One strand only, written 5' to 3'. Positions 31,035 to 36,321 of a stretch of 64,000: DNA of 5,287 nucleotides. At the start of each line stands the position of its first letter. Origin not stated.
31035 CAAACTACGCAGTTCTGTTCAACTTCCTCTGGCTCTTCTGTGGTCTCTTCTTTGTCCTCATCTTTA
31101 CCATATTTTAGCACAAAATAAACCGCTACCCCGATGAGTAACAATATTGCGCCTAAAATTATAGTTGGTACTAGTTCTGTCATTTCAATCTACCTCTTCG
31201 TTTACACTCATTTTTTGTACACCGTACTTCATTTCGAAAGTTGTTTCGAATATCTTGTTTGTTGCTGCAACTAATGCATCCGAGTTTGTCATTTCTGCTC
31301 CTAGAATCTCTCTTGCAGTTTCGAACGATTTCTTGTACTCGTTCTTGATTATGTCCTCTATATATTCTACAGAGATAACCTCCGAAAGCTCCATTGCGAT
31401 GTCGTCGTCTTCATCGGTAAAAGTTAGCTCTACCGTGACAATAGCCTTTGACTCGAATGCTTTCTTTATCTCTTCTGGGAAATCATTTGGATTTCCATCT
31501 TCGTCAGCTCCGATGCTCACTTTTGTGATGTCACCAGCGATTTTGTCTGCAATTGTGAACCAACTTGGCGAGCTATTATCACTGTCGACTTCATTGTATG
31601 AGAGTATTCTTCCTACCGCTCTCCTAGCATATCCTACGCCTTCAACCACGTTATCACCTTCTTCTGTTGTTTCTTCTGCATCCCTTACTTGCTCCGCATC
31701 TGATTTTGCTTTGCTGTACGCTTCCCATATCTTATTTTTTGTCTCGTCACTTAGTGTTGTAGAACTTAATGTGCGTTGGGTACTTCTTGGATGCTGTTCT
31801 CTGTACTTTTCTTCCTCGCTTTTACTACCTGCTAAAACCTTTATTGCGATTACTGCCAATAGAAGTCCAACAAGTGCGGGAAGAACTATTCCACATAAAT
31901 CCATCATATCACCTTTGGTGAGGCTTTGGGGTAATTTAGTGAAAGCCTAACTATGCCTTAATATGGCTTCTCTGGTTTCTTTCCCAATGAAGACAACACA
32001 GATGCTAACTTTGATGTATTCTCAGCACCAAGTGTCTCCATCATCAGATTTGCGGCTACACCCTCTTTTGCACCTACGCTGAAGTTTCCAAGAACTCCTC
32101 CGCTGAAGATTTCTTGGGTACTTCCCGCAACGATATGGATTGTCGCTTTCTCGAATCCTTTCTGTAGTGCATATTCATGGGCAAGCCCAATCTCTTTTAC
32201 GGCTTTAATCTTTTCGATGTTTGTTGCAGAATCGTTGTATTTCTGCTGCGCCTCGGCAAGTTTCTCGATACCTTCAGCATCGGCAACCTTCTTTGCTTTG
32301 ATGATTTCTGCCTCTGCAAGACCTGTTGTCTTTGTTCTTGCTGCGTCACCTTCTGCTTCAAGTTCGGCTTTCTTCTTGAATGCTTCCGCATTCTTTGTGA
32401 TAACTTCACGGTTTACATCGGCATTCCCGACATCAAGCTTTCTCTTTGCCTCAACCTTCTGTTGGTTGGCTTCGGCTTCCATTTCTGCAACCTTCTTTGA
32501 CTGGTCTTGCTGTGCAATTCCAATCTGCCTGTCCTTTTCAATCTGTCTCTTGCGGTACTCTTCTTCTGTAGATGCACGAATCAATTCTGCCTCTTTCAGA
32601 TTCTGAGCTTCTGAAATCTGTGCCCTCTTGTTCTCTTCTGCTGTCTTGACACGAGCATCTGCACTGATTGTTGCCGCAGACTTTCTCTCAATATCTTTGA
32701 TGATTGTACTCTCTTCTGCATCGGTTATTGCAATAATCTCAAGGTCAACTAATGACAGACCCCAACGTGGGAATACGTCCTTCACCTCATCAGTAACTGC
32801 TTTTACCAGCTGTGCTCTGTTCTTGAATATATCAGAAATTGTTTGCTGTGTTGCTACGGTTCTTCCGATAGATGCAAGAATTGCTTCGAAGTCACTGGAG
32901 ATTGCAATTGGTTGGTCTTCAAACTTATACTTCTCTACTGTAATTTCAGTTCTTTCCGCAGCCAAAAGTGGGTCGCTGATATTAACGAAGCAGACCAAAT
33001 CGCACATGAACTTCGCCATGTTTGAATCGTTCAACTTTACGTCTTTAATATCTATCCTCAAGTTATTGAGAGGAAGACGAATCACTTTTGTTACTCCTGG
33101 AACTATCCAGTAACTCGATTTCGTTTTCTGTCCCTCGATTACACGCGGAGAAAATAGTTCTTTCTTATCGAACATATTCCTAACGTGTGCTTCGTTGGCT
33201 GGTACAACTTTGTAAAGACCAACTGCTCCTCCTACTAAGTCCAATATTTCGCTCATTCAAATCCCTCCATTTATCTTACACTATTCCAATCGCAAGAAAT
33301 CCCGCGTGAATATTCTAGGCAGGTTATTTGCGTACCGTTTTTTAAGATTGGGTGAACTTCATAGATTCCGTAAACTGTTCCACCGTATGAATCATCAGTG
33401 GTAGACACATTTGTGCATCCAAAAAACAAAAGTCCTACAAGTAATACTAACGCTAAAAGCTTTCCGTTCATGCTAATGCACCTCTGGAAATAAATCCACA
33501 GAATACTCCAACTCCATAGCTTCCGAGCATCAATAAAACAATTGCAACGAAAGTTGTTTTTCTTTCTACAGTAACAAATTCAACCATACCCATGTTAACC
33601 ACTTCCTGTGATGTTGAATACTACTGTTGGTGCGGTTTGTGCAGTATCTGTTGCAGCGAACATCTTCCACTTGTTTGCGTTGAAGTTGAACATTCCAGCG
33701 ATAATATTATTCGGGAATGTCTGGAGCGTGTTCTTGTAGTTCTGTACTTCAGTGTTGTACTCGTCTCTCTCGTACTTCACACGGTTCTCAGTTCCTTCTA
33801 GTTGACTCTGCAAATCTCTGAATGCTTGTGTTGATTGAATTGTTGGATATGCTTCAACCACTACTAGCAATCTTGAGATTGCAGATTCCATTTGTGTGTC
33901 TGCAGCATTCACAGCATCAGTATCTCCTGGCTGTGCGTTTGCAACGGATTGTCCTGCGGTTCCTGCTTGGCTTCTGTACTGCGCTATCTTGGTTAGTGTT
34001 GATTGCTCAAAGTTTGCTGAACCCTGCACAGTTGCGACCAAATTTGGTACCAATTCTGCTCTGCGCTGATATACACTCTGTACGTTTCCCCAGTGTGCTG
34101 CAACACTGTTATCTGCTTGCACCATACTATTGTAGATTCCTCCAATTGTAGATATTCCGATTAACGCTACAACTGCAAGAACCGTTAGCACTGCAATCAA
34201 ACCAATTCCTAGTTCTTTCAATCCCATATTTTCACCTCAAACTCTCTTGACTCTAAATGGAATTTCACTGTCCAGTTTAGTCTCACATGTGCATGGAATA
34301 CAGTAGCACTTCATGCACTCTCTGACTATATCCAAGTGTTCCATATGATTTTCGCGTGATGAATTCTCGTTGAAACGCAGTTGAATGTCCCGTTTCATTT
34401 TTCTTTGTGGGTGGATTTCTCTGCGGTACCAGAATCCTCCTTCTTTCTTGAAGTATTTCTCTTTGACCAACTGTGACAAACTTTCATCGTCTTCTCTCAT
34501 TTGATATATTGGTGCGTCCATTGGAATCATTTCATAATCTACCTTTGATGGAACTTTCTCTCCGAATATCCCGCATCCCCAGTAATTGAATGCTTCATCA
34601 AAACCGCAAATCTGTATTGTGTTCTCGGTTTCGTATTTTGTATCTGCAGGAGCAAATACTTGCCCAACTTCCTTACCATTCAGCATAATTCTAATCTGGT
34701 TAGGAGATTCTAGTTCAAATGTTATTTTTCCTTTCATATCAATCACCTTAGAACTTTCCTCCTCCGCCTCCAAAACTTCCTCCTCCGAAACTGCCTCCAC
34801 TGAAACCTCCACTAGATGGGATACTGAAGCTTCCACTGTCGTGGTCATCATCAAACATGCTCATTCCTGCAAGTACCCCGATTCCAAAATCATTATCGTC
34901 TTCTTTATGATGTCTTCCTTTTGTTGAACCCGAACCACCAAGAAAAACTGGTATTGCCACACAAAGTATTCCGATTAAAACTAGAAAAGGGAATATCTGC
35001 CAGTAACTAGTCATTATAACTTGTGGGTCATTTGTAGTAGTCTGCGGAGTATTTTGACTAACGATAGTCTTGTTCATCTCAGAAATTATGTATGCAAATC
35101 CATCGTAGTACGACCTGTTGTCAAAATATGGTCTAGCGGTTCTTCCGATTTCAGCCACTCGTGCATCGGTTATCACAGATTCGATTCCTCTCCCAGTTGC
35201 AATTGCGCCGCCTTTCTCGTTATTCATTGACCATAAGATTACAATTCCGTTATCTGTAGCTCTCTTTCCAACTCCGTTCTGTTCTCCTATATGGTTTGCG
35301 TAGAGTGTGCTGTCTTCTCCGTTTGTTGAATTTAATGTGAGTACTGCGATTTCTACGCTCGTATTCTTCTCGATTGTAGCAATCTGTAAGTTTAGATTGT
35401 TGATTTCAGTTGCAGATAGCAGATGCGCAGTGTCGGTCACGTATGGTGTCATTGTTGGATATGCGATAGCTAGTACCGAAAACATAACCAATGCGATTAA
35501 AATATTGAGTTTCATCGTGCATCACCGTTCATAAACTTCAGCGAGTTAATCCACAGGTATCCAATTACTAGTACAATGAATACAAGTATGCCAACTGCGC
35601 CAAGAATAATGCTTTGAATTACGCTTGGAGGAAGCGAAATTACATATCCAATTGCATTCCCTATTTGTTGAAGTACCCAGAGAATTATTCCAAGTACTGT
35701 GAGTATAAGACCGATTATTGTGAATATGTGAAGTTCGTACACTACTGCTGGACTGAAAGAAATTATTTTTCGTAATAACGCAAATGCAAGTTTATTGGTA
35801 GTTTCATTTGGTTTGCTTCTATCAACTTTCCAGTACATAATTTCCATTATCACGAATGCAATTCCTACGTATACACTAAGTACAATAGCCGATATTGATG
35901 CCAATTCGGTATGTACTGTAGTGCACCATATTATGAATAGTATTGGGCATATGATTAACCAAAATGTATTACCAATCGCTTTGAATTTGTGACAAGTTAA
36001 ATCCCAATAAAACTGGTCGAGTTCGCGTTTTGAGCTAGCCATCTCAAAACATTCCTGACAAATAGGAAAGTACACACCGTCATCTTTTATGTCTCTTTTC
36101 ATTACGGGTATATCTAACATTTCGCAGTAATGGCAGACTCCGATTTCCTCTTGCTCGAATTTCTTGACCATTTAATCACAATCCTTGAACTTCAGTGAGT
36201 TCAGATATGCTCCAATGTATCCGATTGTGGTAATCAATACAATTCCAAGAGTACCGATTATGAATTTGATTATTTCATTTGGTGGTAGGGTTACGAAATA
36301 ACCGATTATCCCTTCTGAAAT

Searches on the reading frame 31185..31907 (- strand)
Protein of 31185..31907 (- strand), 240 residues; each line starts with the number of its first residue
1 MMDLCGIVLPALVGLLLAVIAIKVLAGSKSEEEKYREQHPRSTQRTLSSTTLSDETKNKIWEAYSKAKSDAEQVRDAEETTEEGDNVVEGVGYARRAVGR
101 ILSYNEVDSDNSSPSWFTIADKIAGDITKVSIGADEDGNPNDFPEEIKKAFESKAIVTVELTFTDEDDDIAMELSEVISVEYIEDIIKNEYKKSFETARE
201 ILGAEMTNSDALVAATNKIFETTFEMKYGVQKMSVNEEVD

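Call 12: search_protein_families(library=pfam, proteins=[window:31185-31907:-], max_evalue=0.01)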
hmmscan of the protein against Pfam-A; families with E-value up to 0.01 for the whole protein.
window:31185-31907:- (240 aa): 0 families

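Call 22: search_protein_families(library=phrogs, proteins=[window:31185-31907:-], max_evalue=0.01)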
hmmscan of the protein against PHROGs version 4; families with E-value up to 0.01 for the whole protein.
window:31185-31907:- (240 aa): 1 family
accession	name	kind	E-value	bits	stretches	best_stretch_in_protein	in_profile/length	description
phrog_7170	-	DNA, RNA and nucleotide metabolism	0.0075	17.3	0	54-113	103-161/219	HTH DNA binding protein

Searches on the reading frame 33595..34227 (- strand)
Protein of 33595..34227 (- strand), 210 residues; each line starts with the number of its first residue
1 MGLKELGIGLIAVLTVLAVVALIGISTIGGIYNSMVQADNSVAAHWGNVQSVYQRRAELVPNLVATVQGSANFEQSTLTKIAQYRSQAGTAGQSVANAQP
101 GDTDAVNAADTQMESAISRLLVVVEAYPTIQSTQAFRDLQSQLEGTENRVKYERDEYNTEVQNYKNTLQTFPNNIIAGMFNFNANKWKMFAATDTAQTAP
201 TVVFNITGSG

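Call 13: search_protein_families(library=pfam, proteins=[window:33595-34227:-], max_evalue=0.01)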
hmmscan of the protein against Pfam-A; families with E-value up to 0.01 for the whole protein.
window:33595-34227:- (210 aa): 2 families
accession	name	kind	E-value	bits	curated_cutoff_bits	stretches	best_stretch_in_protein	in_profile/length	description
PF04011.17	LemA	-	8.7e-48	162.4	26.2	1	46-204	2-149/149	LemA family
PF02342.23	TerD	-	0.0074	16.2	25.3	0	92-192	77-172/187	TerD domain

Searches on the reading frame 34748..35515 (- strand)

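Call 13: search_protein_families(library=pfam, proteins=[window:34748-35515:-], max_evalue=0.01)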
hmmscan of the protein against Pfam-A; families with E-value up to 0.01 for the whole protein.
window:34748-35515:- (255 aa): 1 family
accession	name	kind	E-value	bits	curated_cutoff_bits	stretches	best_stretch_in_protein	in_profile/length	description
PF04536.20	TPM_phosphatase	-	6.6e-31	107.4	22.1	1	26-148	1-123/125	TPM domain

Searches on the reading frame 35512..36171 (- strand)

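Call 13: search_protein_families(library=pfam, proteins=[window:35512-36171:-], max_evalue=0.01)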
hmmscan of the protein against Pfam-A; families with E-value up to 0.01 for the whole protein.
window:35512-36171:- (219 aa): 0 families

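Call 22: search_protein_families(library=phrogs, proteins=[window:35512-36171:-], max_evalue=0.01)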
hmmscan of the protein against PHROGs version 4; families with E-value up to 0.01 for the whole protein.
window:35512-36171:- (219 aa): 1 family
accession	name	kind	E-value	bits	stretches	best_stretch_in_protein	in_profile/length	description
phrog_3158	-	unknown function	0.0057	18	1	146-175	16-45/51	-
